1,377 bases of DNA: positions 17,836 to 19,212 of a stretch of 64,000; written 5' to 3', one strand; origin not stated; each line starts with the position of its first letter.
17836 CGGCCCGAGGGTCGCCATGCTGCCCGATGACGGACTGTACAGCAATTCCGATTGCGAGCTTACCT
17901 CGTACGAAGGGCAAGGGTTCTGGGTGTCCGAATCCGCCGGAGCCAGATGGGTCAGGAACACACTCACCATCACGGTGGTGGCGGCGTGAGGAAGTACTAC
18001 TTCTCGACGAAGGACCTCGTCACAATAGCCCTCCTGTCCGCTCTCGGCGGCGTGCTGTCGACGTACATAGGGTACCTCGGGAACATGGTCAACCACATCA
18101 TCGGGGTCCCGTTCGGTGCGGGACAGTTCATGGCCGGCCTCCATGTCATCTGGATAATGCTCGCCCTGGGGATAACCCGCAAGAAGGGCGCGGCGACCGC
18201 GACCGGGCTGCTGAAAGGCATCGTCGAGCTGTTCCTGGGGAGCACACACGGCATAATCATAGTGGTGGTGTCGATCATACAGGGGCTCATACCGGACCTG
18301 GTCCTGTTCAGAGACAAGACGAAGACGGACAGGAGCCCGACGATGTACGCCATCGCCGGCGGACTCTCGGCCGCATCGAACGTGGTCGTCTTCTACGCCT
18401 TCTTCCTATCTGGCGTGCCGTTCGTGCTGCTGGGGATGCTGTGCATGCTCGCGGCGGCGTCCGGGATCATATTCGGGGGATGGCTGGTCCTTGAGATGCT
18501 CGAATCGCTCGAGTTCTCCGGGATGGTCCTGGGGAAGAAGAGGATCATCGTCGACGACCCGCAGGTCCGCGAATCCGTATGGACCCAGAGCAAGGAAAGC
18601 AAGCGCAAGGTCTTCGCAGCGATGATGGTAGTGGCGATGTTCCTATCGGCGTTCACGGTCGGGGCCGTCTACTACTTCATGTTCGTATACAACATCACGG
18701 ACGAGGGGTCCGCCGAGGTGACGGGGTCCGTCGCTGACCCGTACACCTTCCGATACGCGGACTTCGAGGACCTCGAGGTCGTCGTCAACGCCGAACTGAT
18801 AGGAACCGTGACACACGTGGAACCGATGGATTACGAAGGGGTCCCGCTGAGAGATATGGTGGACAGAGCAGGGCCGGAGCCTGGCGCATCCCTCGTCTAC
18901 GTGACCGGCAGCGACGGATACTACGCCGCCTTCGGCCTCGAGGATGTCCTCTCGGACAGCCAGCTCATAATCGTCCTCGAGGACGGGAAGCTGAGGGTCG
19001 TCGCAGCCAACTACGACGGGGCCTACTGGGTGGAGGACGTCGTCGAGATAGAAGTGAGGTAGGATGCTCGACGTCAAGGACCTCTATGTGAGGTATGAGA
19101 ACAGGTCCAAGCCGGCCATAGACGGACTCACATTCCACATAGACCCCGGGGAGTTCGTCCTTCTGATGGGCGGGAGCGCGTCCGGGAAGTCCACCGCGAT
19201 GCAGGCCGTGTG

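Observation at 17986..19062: ECF S-component carrying a 7th TM helix and an external ~120-aa domain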

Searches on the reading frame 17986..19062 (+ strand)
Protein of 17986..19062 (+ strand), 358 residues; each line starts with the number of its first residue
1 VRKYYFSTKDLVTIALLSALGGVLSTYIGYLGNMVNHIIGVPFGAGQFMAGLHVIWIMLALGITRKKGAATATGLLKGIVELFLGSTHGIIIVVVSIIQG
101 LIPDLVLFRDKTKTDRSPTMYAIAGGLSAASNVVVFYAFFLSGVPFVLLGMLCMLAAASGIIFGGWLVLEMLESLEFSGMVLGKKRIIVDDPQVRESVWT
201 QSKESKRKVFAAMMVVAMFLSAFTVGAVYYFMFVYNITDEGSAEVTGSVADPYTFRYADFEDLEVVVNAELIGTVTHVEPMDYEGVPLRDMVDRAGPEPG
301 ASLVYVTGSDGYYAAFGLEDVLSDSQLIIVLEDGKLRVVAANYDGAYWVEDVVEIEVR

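Call 4: search_protein_families(library=pfam, proteins=[window:17986-19062:+], max_evalue=0.01)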
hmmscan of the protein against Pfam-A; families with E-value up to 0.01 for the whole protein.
window:17986-19062:+ (358 aa): 3 families
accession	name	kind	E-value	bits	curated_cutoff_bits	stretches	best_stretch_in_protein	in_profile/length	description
PF09819.14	ABC_cobalt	-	1.3e-19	71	25.2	1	9-127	1-117/121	ABC-type cobalt transport system, permease component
PF00174.25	Oxidored_molyb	-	4.3e-05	23.6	24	1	245-329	16-123/169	Oxidoreductase molybdopterin binding domain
PF07670.19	Gate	-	0.0059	17.5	29.6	0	104-233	20-101/104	Nucleoside recognition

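Call 5: search_protein_families(library=ncbifam, proteins=[window:17986-19062:+], max_evalue=0.01)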
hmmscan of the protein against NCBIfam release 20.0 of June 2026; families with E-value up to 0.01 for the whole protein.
window:17986-19062:+ (358 aa): 1 family
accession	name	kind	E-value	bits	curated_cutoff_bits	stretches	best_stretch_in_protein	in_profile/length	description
TIGR02185.1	Trep_Strep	subfamily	2e-05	24.8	76.45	1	7-185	2-180/188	MptD family putative ECF transporter S component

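Call 6: find_homologous_proteins(query=window:17986-19062:+, max_evalue=0.001)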
Query window:17986-19062:+ (358 aa): 501 proteins with E <= 0.001 among 8000 candidates; the best 120 are listed.
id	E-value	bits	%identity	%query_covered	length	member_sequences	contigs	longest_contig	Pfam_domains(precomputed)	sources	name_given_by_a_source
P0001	1.1e-227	773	100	100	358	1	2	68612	PF09819.15,PF09605.16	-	-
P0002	2.9e-195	666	84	97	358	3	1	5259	PF09819.15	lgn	-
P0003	7.4e-189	645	80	100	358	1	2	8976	PF09819.15,PF09605.16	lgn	-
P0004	1.5e-186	638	80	100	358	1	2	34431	PF09819.15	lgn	-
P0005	1.2e-183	628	79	100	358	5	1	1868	PF09819.15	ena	-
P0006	6.3e-182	622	79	97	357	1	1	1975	PF09819.15,PF09605.16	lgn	-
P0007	2.0e-180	617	77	99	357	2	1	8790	PF09819.15,PF09605.16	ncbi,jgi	jgi:energy-coupling factor transport system substrate-specific component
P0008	3.6e-180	617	77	100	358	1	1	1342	PF09819.15,PF09605.16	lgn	-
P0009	6.6e-179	612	77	100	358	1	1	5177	PF09819.15,PF09605.16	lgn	-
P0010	1.1e-178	612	77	99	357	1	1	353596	PF09819.15,PF09605.16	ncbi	ncbi:MAG: ECF transporter S component [Candidatus Thermoplasmatota archaeon]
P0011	3.3e-178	610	77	99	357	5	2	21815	PF09819.15,PF09605.16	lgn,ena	-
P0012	6.0e-178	609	77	100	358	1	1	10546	PF00174.26,PF09819.15,PF09605.16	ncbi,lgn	ncbi:MAG: ECF transporter S component [Thermoplasmata archaeon]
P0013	3.0e-177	607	77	100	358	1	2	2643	PF09819.15,PF09605.16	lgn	-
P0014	4.0e-177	607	77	97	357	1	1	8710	PF09819.15,PF09605.16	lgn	-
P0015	6.4e-177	606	75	100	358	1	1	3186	PF09819.15,PF09605.16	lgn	-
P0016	8.6e-177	605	78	100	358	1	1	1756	PF09819.15,PF09605.16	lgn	-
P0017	1.2e-175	602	77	100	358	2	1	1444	PF09819.15,PF09605.16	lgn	-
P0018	2.0e-175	601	76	99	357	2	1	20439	PF09819.15,PF09605.16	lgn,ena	-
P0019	3.3e-174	597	75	100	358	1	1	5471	PF09819.15,PF09605.16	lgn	-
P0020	6.0e-174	596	75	100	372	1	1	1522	PF09819.15,PF09605.16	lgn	-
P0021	4.0e-171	587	73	100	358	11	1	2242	PF09819.15,PF09605.16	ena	-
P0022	8.0e-171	586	74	100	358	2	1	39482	PF00174.26,PF09819.15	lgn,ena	-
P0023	1.7e-169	582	74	100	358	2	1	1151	PF00174.26,PF09819.15,PF09605.16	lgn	-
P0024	1.6e-167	575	72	97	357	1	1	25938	PF09819.15,PF09605.16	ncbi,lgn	-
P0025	1.1e-160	552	69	100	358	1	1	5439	PF00174.26,PF09819.15,PF09605.16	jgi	jgi:energy-coupling factor transport system substrate-specific component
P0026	1.2e-156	539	70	99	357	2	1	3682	PF09819.15,PF09605.16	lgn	-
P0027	3.3e-156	538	70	100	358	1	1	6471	PF00174.26,PF09819.15,PF09605.16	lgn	-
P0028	7.0e-154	530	69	100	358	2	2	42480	PF09819.15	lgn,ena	-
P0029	9.0e-154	530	68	100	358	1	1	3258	PF09819.15,PF09605.16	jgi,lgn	-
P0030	3.4e-149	515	66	100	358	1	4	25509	PF09819.15,PF09605.16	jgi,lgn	-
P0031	1.9e-145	502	66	99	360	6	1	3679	PF09819.15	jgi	jgi:energy-coupling factor transport system substrate-specific component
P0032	1.4e-142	493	62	99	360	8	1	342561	PF09819.15,PF09605.16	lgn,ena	-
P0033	4.1e-141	488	62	99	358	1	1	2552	PF00174.26,PF09819.15,PF09605.16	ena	-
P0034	1.3e-139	483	63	99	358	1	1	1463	PF00174.26,PF09819.15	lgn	-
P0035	4.5e-139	481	61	100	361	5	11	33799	PF09819.15,PF09605.16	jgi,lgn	jgi:ABC-type thiamin/hydroxymethylpyrimidine transport system permease subunit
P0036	5.1e-139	481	63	100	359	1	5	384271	PF09819.15,PF09605.16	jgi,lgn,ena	-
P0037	1.7e-138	480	60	100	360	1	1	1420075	PF00174.26,PF09819.15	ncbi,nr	ncbi:MAG: ECF transporter S component [Methanobacteriota archaeon]|nr:MAG: ECF transporter S compone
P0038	1.2e-137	477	60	100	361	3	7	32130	PF00174.26,PF09819.15,PF09605.16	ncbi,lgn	-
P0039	4.7e-137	475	61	99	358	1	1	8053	PF09819.15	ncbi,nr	ncbi:MAG: ECF transporter S component [Candidatus Thermoplasmatota archaeon]|nr:ECF transporter S co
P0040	1.6e-136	473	62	99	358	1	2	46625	PF00174.26,PF09819.15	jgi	-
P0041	1.8e-136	473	60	99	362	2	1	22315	PF00174.26,PF09819.15,PF09605.16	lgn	-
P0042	3.6e-136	472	60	99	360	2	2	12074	PF00174.26,PF09819.15,PF09605.16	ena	-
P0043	4.6e-136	472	60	99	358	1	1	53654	PF00174.26,PF09819.15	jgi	-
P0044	1.1e-135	470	62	99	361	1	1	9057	PF09819.15,PF09605.16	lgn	-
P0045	1.2e-135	470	60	99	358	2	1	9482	PF00174.26,PF09819.15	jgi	-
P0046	1.2e-135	470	63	99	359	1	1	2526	PF09819.15,PF09605.16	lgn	-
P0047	2.0e-135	469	60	99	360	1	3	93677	PF09819.15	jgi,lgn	jgi:ABC-type thiamin/hydroxymethylpyrimidine transport system permease subunit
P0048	2.8e-135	469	61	99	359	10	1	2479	PF09819.15,PF09605.16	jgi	-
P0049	5.6e-135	468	59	100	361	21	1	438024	PF00174.26,PF09819.15,PF09605.16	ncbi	-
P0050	6.8e-135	468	60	99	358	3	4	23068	PF00174.26,PF09819.15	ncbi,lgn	-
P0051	6.9e-135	468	61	100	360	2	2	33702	PF09819.15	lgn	-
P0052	3.0e-134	466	60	100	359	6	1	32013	PF00174.26,PF09819.15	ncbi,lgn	-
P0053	3.5e-134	465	62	99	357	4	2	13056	PF09819.15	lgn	-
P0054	5.0e-134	465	60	99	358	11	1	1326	PF00174.26,PF09819.15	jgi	-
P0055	3.9e-133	462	61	99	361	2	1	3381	PF09819.15,PF09605.16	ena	-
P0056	2.5e-132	459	59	99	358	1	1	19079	PF09819.15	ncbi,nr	ncbi:MAG: ECF transporter S component [Candidatus Thermoplasmatota archaeon]|nr:ECF transporter S co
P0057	2.5e-132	459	59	100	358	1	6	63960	PF09819.15,PF09605.16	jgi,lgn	jgi:ABC-type thiamin/hydroxymethylpyrimidine transport system permease subunit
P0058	2.6e-132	459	60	99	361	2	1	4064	PF09819.15,PF09605.16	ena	-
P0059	2.8e-132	459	58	100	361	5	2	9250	PF09819.15,PF09605.16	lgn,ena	-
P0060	3.3e-132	459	60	99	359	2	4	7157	PF09819.15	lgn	-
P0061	4.2e-132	459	58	99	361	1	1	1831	PF09819.15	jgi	jgi:energy-coupling factor transport system substrate-specific component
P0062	5.7e-132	458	58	99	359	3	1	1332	PF09819.15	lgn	-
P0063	1.5e-131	457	61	99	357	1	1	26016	PF00174.26,PF09819.15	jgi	jgi:ABC-type thiamin/hydroxymethylpyrimidine transport system permease subunit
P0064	2.1e-131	456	59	100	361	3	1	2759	PF09819.15,PF09605.16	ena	-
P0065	3.5e-131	456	57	99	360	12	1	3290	PF09819.15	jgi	-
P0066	1.6e-130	453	61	99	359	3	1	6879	PF09819.15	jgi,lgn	jgi:ABC-type thiamin/hydroxymethylpyrimidine transport system permease subunit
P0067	3.2e-130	452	58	99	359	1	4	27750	PF00174.26,PF09819.15,PF09605.16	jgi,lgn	jgi:ABC-type thiamin/hydroxymethylpyrimidine transport system permease subunit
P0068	6.9e-130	451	60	100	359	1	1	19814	PF09819.15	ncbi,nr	ncbi:TPA: hypothetical protein HA259_00635 [Thermoplasmata archaeon]|nr:hypothetical protein [Thermo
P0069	1.8e-129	450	58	100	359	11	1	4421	PF09819.15,PF09605.16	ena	-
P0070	2.4e-129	449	61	100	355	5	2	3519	PF00174.26,PF09819.15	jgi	jgi:ABC-type thiamin/hydroxymethylpyrimidine transport system permease subunit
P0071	3.0e-129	449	56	99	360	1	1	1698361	PF09819.15,PF09605.16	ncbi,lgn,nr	ncbi:MAG: ECF transporter S component [Methanobacteriota archaeon]|nr:MAG: ECF transporter S compone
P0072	3.4e-129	449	60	99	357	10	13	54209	PF00174.26,PF09819.15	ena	-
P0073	1.1e-128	447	57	99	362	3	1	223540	PF00174.26,PF09819.15,PF09605.16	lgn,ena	-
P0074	2.0e-128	446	56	99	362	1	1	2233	PF09819.15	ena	-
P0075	3.2e-128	446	56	99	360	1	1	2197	PF09819.15,PF09605.16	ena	-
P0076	9.1e-128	444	58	99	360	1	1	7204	PF09819.15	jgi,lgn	jgi:ABC-type thiamin/hydroxymethylpyrimidine transport system permease subunit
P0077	2.5e-127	443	58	99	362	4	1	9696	PF00174.26,PF09819.15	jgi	jgi:ABC-type thiamin/hydroxymethylpyrimidine transport system permease subunit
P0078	3.0e-127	443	59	99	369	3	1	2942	PF09819.15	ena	-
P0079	1.4e-126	440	56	99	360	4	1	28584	PF09819.15,PF09605.16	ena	-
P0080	3.5e-126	439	57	99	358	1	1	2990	PF00174.26,PF09819.15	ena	-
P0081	4.9e-126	439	57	100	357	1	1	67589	PF09819.15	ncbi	-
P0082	1.2e-125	437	58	100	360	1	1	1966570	PF09819.15,PF09605.16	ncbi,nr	ncbi:MAG: ECF transporter S component [Methanobacteriota archaeon]|nr:MAG: ECF transporter S compone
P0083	1.4e-125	437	60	99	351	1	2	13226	PF09819.15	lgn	-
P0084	4.4e-125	435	58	100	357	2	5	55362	PF00174.26,PF09819.15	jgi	jgi:ABC-type thiamin/hydroxymethylpyrimidine transport system permease subunit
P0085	5.2e-125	435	54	100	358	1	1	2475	PF09819.15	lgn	-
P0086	6.2e-125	435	59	99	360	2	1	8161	PF09819.15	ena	-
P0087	2.1e-124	433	58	99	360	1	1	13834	PF00174.26,PF09819.15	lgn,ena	-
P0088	2.7e-124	433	57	99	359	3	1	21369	PF00174.26,PF09819.15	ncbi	-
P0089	3.0e-124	433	57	99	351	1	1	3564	PF09819.15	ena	-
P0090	5.0e-124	432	58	99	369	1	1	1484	PF09819.15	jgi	jgi:ABC-type thiamin/hydroxymethylpyrimidine transport system permease subunit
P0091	7.3e-124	431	54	99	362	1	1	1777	PF00174.26,PF09819.15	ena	-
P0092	9.0e-124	431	59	99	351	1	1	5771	PF09819.15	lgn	-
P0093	1.2e-122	427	58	99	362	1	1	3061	PF09819.15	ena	-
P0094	2.9e-121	423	57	100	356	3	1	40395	PF09819.15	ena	-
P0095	3.2e-121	423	55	100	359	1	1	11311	PF09819.15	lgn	-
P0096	4.1e-121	422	55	99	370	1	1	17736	PF09819.15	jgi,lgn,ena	-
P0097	5.4e-121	422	53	100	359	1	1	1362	PF09819.15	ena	-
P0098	3.6e-119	416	55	100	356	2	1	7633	PF09819.15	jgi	jgi:ABC-type thiamin/hydroxymethylpyrimidine transport system permease subunit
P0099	8.7e-118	411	56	99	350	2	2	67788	PF09819.15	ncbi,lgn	-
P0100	2.2e-117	410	54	100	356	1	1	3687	PF09819.15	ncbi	-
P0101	2.0e-116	407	55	100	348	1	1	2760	PF09819.15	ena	-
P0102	2.3e-116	407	54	100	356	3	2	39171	PF09819.15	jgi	-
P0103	1.0e-115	405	54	100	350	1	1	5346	PF09819.15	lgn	-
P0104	1.1e-115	405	53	100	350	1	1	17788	PF09819.15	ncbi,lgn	ncbi:MAG: ECF transporter S component [Candidatus Saliniplasma sp.]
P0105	4.9e-115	402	54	100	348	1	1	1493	PF09819.15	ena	-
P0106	7.3e-114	399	54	100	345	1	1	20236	PF09819.15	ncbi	-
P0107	6.5e-113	395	54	100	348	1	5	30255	PF09819.15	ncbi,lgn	-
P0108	4.5e-112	393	53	100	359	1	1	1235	PF09819.15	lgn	-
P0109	5.8e-111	389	54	99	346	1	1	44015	PF09819.15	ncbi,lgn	-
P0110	3.1e-110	387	50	100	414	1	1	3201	PF09819.15,PF09605.16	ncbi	-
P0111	4.3e-110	386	53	99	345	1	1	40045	PF09819.15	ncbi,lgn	-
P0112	5.2e-110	386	54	100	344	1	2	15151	PF09819.15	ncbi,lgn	ncbi:MAG: ECF transporter S component [Thermoplasmata archaeon]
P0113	1.1e-109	385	53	100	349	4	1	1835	PF09819.15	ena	-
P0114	4.5e-109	383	54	99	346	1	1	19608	PF09819.15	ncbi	-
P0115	5.2e-109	383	55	99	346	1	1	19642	PF09819.15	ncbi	-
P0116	6.3e-109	382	52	100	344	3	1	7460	PF09819.15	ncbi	-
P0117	8.2e-109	382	52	99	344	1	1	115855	PF09819.15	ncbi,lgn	-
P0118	1.1e-108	382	55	100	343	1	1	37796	PF09819.15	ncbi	-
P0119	1.3e-108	381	55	100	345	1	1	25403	PF09819.15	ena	-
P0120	2.2e-107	377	53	99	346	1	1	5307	PF09819.15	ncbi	ncbi:MAG: ECF transporter S component [Thermoplasmata archaeon]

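Call 11: search_solved_structures(query=A1, max_evalue=1, show_alignments=2)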
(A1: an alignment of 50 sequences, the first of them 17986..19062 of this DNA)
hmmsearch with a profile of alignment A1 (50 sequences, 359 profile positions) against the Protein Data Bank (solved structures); distinct sequences matched with E-value up to 1: 6.
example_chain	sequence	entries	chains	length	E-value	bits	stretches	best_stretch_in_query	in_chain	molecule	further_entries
5edl_A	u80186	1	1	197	4.9e-10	42.2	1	9-188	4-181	Putative HMP/thiamine permease protein YkoE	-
2xts_A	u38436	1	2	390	0.014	17.8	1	279-356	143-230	SULFITE DEHYDROGENASE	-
2ca3_A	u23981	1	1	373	0.049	15.9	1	283-358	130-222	SULFITE:CYTOCHROME C OXIDOREDUCTASE SUBUNIT A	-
2blf_A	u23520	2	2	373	0.05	15.9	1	283-358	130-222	Sulfite:cytochrome c oxidoreductase subunit A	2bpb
2c9x_A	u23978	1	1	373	0.05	15.9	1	283-358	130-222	SULFITE:CYTOCHROME C OXIDOREDUCTASE SUBUNIT A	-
2ca4_A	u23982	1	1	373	0.051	15.9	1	283-358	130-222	SULFITE:CYTOCHROME C OXIDOREDUCTASE SUBUNIT A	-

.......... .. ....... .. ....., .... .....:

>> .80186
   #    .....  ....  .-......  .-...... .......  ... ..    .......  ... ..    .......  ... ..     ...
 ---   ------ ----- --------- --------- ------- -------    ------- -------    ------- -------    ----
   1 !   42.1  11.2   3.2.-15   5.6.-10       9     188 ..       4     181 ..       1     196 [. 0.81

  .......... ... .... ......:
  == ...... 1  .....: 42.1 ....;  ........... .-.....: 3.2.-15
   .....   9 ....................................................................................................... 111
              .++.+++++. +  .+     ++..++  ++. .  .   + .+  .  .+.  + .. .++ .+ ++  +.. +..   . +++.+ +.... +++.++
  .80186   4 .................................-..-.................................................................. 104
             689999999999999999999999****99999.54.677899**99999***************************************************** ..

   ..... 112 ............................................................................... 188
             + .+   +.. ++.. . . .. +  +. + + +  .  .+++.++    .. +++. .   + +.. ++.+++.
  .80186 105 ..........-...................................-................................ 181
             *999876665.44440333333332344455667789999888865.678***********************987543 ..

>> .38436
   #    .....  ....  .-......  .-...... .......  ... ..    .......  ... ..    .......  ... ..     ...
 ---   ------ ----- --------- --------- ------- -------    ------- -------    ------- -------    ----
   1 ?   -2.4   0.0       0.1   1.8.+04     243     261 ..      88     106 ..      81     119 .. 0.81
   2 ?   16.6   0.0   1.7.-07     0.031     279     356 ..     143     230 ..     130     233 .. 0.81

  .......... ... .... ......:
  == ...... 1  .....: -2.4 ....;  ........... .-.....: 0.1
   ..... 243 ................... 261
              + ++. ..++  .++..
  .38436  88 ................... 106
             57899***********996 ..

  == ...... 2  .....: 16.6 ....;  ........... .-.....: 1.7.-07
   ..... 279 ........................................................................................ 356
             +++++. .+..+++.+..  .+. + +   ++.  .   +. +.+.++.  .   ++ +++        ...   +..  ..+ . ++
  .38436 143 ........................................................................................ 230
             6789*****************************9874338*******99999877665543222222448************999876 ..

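Call 17: find_encoding_contigs(protein=P0037, flank=8000, max_places=2)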
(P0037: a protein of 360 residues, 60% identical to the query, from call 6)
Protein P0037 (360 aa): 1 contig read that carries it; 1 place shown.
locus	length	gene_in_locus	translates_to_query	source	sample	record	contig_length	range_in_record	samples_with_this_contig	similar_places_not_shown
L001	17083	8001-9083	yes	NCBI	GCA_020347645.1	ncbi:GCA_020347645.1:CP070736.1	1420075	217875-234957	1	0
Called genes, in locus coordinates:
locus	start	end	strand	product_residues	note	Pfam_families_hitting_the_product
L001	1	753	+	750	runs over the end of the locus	PF00528:BPD_transp_1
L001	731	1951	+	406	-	PF00005:ABC_tran, PF02463:SMC_N (weak), PF00005:ABC_tran, PF08352:oligo_HPY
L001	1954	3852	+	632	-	PF00005:ABC_tran, PF13401:AAA_22 (faint), PF08352:oligo_HPY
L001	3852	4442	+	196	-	-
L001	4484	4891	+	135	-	-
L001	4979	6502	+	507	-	PF00174:Oxidored_molyb (faint)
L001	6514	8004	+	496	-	PF00149:Metallophos, PF12850:Metallophos_2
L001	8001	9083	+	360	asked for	PF09819:ABC_cobalt, PF00174:Oxidored_molyb (weak)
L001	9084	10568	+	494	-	PF03193:RsgA_GTPase (faint), PF13476:AAA_23 (faint), PF13481:AAA_25 (faint), PF20720:nSTAND3 (faint), PF00005:ABC_tran, PF02463:SMC_N (faint), PF13304:AAA_21 (weak), PF00005:ABC_tran, +4 more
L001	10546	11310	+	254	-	PF02361:CbiQ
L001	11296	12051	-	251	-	PF01636:APH (faint), PF01163:RIO1 (faint)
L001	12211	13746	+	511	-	PF00924:MS_channel_2nd, PF21082:MS_channel_3rd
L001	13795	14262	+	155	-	PF00571:CBS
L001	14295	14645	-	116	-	-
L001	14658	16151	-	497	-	PF00939:Na_sulph_symp, PF03600:CitMHS, PF06808:DctM, PF03600:CitMHS (weak)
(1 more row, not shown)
